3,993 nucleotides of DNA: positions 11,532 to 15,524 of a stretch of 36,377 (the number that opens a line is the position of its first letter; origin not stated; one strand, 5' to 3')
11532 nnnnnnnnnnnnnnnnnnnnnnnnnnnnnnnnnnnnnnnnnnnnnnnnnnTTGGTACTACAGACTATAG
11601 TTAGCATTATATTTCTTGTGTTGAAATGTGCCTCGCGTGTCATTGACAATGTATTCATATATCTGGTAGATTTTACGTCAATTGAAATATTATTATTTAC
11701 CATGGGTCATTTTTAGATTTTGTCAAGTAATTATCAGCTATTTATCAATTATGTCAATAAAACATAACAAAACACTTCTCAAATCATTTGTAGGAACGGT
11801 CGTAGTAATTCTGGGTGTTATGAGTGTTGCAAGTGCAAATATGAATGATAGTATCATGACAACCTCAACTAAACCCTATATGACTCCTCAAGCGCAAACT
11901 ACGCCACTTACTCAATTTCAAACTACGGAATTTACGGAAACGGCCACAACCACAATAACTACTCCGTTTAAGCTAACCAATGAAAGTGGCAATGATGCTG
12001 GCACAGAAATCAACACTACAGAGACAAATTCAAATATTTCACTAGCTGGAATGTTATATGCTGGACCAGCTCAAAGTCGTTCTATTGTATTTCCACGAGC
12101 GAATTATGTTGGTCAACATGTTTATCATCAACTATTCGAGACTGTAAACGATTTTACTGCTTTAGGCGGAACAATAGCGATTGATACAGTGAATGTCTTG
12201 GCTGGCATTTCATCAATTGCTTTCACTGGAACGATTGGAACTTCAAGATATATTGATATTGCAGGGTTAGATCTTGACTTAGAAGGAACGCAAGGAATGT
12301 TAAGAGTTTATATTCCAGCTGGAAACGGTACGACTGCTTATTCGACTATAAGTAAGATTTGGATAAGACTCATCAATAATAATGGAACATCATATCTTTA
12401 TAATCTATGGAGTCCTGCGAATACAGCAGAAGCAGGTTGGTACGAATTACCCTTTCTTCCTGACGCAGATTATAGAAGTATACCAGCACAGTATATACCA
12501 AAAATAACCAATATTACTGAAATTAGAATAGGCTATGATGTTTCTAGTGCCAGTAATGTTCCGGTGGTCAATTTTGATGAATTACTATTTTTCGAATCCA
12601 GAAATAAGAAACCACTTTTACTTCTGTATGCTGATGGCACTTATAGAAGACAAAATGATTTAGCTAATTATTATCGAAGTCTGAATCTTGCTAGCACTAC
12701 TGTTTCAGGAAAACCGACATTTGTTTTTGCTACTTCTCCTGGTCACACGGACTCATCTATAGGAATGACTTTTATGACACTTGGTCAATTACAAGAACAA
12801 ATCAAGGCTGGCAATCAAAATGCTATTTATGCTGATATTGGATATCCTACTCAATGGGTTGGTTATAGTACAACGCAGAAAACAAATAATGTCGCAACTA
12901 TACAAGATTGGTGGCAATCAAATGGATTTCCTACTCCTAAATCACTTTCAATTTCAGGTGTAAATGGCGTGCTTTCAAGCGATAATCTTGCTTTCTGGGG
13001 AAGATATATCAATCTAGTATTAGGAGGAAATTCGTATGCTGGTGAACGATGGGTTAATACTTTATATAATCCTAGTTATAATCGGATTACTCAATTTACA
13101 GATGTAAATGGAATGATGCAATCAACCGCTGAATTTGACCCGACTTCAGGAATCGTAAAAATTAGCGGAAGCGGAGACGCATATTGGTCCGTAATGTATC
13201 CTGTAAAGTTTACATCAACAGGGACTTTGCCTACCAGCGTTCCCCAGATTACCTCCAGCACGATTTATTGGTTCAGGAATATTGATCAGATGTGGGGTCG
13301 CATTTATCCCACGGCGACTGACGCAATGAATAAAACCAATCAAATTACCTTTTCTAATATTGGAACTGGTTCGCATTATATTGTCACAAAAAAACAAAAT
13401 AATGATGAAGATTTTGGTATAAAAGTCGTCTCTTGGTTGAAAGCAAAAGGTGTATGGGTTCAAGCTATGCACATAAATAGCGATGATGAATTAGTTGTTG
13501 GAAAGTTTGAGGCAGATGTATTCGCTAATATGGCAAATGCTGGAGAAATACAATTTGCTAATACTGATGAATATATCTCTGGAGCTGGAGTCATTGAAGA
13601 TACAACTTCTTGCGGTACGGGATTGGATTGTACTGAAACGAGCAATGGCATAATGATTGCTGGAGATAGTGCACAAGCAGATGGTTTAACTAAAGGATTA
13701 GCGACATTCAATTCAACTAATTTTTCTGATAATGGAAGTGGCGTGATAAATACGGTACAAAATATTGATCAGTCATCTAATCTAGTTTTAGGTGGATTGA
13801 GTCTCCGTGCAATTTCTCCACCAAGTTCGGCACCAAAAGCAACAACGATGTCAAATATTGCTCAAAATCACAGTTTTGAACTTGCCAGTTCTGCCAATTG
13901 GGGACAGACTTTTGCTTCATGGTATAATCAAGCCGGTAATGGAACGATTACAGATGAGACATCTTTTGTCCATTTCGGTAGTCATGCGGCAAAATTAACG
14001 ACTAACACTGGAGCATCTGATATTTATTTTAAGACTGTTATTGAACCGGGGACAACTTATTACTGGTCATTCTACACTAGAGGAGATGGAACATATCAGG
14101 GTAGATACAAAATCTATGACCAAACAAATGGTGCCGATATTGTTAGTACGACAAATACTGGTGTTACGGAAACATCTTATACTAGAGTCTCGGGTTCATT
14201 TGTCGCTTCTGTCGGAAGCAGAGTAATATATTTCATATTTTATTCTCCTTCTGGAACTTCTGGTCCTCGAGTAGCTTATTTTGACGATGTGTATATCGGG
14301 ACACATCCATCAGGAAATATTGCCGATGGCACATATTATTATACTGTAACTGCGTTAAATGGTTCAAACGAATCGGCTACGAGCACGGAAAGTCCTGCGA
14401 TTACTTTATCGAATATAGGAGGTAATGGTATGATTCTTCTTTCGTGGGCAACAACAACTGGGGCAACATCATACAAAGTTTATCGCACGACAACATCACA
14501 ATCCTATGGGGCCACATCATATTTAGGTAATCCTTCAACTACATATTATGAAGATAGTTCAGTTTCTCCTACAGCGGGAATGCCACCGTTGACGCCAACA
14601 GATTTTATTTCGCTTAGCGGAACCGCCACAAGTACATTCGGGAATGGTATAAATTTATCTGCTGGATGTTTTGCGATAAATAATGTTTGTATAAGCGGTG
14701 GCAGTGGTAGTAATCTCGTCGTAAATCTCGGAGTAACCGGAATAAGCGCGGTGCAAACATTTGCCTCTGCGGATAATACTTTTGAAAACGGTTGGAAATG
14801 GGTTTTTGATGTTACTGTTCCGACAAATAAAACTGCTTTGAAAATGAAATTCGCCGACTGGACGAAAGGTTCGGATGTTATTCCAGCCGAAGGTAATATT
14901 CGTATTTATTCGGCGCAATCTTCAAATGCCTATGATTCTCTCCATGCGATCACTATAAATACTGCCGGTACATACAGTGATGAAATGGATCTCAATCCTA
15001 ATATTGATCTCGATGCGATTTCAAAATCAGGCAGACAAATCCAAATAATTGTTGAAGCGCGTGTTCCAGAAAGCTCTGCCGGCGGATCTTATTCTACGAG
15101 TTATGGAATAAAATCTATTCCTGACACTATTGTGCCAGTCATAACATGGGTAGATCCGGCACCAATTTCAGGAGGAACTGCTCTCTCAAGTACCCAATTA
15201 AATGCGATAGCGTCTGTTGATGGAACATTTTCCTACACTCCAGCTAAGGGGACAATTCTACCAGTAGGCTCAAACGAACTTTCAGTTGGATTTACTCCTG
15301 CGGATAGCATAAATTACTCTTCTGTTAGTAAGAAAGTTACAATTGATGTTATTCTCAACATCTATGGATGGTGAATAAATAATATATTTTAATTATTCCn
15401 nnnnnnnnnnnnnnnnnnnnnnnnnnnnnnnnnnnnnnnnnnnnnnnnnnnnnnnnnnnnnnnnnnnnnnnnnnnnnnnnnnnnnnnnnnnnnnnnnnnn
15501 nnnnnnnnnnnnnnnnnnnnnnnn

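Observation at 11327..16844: The regulator, giant protein, dockerin and cohesin genes form one discrete accessory block between core genes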

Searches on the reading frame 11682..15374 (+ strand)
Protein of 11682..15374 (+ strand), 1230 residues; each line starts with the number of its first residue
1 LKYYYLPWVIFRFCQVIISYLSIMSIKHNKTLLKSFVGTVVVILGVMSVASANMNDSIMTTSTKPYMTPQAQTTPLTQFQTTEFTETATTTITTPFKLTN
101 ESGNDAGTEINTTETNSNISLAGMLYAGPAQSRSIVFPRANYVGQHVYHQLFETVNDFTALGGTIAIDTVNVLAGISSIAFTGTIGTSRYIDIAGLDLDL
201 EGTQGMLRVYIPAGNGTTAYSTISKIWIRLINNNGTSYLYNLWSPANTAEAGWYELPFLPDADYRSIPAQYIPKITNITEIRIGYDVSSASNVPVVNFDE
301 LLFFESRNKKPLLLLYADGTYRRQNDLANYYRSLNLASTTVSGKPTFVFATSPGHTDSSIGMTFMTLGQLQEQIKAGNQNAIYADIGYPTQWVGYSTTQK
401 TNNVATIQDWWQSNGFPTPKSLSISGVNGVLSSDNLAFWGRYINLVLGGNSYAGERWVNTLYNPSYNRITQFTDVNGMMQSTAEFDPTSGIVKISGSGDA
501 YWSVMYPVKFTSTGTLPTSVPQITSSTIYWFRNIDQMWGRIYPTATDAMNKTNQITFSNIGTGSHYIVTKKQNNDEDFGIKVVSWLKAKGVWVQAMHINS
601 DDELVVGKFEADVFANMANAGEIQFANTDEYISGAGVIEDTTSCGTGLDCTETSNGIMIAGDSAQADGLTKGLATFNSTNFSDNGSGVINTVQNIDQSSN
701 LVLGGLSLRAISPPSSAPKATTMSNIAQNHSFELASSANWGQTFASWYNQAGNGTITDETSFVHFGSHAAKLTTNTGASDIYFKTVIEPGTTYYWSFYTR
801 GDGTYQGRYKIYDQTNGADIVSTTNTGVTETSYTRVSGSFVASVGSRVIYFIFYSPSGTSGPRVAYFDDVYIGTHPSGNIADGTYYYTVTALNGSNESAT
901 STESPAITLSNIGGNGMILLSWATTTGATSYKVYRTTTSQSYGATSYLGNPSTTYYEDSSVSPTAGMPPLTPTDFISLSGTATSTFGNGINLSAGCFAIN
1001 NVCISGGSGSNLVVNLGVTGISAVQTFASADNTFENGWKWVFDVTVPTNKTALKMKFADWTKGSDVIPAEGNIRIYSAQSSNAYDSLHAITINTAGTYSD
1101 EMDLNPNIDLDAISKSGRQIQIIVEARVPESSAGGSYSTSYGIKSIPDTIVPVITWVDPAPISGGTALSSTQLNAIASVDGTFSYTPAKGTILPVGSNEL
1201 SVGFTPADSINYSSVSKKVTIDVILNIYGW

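Call 4: search_protein_families(library=pfam, proteins=[window:11682-15374:+], max_evalue=0.01)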
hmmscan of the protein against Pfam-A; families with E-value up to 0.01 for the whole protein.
window:11682-15374:+ (1230 aa): 2 families
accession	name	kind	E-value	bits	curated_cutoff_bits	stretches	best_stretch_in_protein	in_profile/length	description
PF24507.1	Ig_CFAP65_4th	-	0.0022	18.8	27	0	1180-1213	22-55/76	CFAP65, fourth Ig-like domain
PF22544.2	HYDIN_VesB_CFA65-like_Ig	-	0.0076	16.9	25.5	0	1178-1222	44-85/100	HYDIN/CFA65/VesB-like, Ig-like domain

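Call 5: search_protein_families(library=ncbifam, proteins=[window:11682-15374:+], max_evalue=0.01)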
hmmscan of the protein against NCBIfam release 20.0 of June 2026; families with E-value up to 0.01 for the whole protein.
window:11682-15374:+ (1230 aa): 0 families

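Call 15: find_homologous_proteins(query=window:11751-15374:+)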
Query window:11751-15374:+ (1207 aa): 6 proteins with E <= 0.001 among 8000 candidates.
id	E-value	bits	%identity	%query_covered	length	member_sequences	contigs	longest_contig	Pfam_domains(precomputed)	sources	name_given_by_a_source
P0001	0.0e+0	2692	100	100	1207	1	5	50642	-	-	-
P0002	8.5e-58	214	64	6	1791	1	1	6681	PF13229.13,PF18887.6,PF24507.2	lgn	-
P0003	3.0e-37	146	60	5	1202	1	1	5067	PF22065.3,PF15780.12,PF18483.9,PF25850.1,PF24507.2,PF22544.3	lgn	-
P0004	1.7e-25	107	49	7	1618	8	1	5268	PF07705.18,PF19078.7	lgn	-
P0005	2.0e-21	94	57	6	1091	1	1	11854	PF00691.26,PF09479.17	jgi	jgi:uncharacterized repeat protein (TIGR02543 family)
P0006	6.7e-19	86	50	6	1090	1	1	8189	PF00691.26,PF09479.17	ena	-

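Call 17: find_encoding_contigs(protein=P0001, flank=10000, max_places=10)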
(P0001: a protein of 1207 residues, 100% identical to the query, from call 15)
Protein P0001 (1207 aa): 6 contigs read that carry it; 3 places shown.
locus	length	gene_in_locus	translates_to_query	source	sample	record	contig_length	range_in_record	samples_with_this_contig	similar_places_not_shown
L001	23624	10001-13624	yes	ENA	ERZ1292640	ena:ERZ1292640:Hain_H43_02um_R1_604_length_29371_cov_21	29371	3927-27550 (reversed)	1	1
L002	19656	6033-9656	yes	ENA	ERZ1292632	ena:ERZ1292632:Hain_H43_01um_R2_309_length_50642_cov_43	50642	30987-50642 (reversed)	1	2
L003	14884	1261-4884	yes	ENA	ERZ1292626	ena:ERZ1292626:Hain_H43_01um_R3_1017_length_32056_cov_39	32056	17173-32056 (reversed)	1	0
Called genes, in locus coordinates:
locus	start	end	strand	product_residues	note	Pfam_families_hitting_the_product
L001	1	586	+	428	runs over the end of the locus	PF09335:VTT_dom, PF01569:PAP2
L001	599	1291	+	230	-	PF00300:His_Phos_1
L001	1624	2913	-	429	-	PF03952:Enolase_N, PF00113:Enolase_C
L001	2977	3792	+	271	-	PF01209:Ubie_methyltran, PF02353:CMAS (weak), PF13489:Methyltransf_23, PF05175:MTS (weak), PF13847:Methyltransf_31, PF08241:Methyltransf_11, PF08242:Methyltransf_12, PF13649:Methyltransf_25, +1 more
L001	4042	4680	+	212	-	PF03703:bPH_2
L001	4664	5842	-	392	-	PF07690:MFS_1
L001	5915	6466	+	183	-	PF01765:RRF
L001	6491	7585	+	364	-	PF02163:Peptidase_M50, PF00595:PDZ, PF13180:PDZ_2, PF17820:PDZ_6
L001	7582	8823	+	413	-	PF00587:tRNA-synt_2b, PF03129:HGTP_anticodon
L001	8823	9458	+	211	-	PF01936:NYN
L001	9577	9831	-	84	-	PF12844:HTH_19 (weak), PF13560:HTH_31, PF01381:HTH_3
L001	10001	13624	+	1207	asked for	-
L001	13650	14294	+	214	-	PF13290:CHB_HEX_C_1, PF13287:Fn3_assoc, PF00036:EF-hand_1 (faint), PF00404:Dockerin_1 (weak)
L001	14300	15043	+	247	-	-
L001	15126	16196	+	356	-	PF00022:Actin (faint), PF06723:MreB_Mbl, PF00012:HSP70, PF23717:DUF7159 (faint), PF14450:FtsA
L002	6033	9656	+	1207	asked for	-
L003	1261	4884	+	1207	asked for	-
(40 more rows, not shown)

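Call 27: search_protein_representatives(protein=window:11838-15371:+)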
Query: 1178 residues. Proteins with E-value up to 0.001 (for the whole library): 8812; up to 1e-10: 5018; up to 1e-30: 1280. The best 150 are listed.
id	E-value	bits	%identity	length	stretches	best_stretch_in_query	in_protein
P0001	0.0e+00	2631.9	100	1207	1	1-1178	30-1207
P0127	0.0e+00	1163.9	46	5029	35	1099-1171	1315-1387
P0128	0.0e+00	1130.8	47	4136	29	1098-1167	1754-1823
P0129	0.0e+00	1115.5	52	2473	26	1095-1172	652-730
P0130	0.0e+00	1048.9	48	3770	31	1099-1171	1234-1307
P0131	1.3e-256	871.2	47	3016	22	1099-1171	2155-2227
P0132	2.0e-239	814.3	53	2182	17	1097-1171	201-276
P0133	9.1e-230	782.3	43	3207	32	1102-1171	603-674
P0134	1.2e-222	758.7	55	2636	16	1100-1171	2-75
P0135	1.1e-214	732.4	50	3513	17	1098-1167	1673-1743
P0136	3.2e-213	727.5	53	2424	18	1099-1171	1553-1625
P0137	1.5e-211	722.0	46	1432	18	1091-1170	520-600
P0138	1.9e-210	718.3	46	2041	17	1099-1171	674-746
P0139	1.7e-199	682.0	41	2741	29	1095-1172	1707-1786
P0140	1.6e-189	649.0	48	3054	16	1099-1171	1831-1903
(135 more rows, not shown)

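Call 70: predict_structure(protein=window:11838-15371:+)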
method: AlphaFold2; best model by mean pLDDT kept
length: 1178 residues; sequences in the alignment: 1
mean_pLDDT: 31.7   pTM: 0.29
mean pLDDT of the five models: 31.7, 27.7, 24.4, 24.2, 23.9
residues with pLDDT >= 90: 0; 70-90: 4; 50-70: 50; < 50: 1124
segments of 3 or more residues with pLDDT < 50: 1-136, 149-153, 160-170, 191-198, 207-222, 236-1178
pLDDT, mean of each block of 10 residues (from residue 1): 26 26 30 25 27 30 27 26 27 30 29 31 37 43 50 52 43 64 62 45 50 33 57 47 30 32 35 37 34 39 36 45 38 30 24 34 28 29 32 33 31 27 29 32 29 25 25 25 30 27 25 26 29 28 27 26 28 22 24 27 23 28 26 29 27 26 30 29 29 35 29 27 35 36 38 34 31 27 28 32 32 30 31 30 28 26 26 26 23 24 24 27 24 25 29 34 34 28 33 37 32 32 35 30 30 33 34 29 28 30 31 32 34 34 31 30 34 29
secondary structure, 60 per line:
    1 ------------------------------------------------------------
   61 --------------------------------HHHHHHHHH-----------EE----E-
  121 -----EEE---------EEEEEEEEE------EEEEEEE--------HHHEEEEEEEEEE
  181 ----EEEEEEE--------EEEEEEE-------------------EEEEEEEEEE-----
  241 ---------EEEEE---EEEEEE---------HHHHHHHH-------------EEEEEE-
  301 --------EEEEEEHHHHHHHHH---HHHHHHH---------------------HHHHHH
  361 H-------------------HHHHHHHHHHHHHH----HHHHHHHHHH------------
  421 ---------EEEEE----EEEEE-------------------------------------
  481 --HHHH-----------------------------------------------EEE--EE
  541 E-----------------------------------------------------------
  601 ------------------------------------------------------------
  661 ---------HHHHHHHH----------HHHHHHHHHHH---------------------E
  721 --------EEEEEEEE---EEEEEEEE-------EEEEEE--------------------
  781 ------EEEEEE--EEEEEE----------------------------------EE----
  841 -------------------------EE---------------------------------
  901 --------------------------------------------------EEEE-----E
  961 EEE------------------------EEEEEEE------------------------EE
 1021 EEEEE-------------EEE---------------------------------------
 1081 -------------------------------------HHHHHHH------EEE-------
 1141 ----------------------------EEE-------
elements in order (helices of 4 or more, strands of 3 or more residues): H93-101 E126-128 E138-146 E153-159 E171-180 E185-191 E200-206 E226-235 E250-254 E258-263 H273-280 E294-299 E309-314 H315-323 H327-333 H355-361 H381-394 H399-408 E430-434 E439-443 H483-486 E534-536 E539-541 H670-677 H688-698 E729-736 E740-747 E755-760 E787-792 E795-800 E951-954 E960-963 E988-994 E1019-1025 E1039-1041 H1118-1124 E1131-1133 E1169-1171

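Call 76: search_solved_structures(query=window:11838-15371:+, max_evalue=1, show_alignments=2)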
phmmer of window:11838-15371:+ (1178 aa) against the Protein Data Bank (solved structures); distinct sequences matched with E-value up to 1: 0.

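Call 77: search_protein_families(library=phrogs, proteins=[window:11838-15371:+], max_evalue=0.01)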
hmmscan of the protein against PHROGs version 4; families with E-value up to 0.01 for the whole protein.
window:11838-15371:+ (1178 aa): 0 families

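Call 78: search_protein_families(library=padloc, proteins=[window:11838-15371:+], max_evalue=0.01)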
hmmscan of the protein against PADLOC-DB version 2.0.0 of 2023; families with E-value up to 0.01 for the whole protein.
window:11838-15371:+ (1178 aa): 0 families

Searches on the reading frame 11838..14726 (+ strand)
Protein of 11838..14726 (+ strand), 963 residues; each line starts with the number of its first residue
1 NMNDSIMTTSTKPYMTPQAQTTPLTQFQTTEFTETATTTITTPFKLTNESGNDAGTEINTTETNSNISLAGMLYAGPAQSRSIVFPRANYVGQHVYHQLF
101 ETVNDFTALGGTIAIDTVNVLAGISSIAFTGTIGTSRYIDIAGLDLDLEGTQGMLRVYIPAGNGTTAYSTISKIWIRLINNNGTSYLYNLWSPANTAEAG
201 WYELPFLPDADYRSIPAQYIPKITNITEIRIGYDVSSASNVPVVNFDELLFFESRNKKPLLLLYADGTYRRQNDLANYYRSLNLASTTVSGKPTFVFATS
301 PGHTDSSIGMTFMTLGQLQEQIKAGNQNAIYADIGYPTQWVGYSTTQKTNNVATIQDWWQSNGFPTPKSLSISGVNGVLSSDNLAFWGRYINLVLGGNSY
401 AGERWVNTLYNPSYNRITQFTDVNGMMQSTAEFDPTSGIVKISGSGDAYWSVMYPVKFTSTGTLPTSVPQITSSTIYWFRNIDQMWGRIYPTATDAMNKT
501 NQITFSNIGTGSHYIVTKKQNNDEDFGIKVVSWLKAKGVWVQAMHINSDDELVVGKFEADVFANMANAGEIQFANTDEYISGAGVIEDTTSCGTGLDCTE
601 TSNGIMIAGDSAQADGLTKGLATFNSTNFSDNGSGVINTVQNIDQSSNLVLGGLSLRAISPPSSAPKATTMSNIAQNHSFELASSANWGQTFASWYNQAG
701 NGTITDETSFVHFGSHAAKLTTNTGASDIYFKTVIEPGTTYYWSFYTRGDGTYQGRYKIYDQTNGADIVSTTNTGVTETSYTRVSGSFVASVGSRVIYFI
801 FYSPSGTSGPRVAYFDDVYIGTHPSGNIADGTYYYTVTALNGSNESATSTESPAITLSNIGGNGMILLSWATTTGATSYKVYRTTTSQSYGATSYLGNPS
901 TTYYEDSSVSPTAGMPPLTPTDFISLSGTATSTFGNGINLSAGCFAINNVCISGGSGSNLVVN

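Call 47: find_homologous_proteins(query=window:11838-14726:+)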
Query window:11838-14726:+ (963 aa): 1 proteins with E <= 0.001 among 8000 candidates.
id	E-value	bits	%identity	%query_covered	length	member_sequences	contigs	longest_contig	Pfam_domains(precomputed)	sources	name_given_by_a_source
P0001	0.0e+0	2155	100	100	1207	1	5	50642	-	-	-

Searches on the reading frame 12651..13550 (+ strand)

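Call 19: search_protein_families(library=pfam, proteins=[window:12651-13550:+], max_evalue=10)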
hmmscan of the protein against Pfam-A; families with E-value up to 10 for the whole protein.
window:12651-13550:+ (300 aa): 1 family
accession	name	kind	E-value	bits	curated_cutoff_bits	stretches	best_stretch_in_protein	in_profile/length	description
PF11921.14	DUF3439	-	0.089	13.2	27.1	1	153-202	15-64/122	Domain of unknown function (DUF3439)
